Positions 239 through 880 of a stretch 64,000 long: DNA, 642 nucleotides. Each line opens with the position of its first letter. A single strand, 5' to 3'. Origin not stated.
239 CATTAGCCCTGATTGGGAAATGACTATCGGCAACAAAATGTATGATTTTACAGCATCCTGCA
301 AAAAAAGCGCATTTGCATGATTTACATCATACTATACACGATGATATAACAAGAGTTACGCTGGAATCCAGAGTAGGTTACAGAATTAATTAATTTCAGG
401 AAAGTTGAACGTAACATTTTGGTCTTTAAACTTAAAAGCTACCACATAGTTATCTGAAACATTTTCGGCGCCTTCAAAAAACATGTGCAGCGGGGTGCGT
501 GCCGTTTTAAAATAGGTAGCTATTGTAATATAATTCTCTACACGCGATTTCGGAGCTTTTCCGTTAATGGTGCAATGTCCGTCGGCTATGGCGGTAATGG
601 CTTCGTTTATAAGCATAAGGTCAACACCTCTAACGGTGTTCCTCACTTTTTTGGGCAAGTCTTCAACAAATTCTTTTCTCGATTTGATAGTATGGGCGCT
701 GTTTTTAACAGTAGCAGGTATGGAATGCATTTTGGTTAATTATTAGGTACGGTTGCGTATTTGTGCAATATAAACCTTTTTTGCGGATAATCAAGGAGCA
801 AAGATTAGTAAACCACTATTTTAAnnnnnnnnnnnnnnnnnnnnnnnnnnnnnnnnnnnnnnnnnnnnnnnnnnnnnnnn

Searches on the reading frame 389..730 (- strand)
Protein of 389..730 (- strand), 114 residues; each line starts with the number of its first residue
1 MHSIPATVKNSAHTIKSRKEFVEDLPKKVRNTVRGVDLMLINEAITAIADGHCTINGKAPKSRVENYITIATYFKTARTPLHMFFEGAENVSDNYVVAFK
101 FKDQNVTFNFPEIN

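Call 50: find_encoding_contigs(protein=window:389-730:-, flank=3000, max_places=4)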
Protein window:389-730:- (114 aa): 12 contigs read that carry it; 2 places shown.
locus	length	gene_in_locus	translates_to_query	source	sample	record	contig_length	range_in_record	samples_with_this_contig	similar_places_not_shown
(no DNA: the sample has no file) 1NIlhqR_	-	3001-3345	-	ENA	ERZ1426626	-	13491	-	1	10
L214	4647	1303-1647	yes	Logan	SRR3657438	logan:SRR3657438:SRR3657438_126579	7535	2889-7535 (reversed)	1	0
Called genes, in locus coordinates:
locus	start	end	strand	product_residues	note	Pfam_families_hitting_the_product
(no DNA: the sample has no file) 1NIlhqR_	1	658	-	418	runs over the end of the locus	PF05977:MFS_3, PF07690:MFS_1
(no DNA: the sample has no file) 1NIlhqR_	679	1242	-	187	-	PF00857:Isochorismatase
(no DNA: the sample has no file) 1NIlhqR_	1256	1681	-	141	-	PF22381:Staph_reg_Sar_Rot (weak), PF01047:MarR, PF12802:MarR_2, PF01638:HxlR (weak), PF13463:HTH_27 (weak)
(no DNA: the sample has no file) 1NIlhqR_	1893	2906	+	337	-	PF05227:CHASE3, PF00989:PAS (weak), PF13426:PAS_9 (weak)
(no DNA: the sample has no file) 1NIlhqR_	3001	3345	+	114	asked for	-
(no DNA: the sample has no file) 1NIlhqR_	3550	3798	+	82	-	-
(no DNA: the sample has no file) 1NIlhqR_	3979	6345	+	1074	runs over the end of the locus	PF11028:TMEM260_N, PF28497:DUF8416, PF28495:TMEM260_2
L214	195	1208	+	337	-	PF05227:CHASE3, PF00989:PAS (weak), PF13426:PAS_9 (weak)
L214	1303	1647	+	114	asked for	-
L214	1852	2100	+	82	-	-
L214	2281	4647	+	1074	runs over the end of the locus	PF11028:TMEM260_N, PF28497:DUF8416, PF28495:TMEM260_2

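Call 61: search_protein_families(library=pfam, proteins=[window:389-730:-], max_evalue=0.01)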
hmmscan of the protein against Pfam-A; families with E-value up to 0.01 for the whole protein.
window:389-730:- (114 aa): 0 families
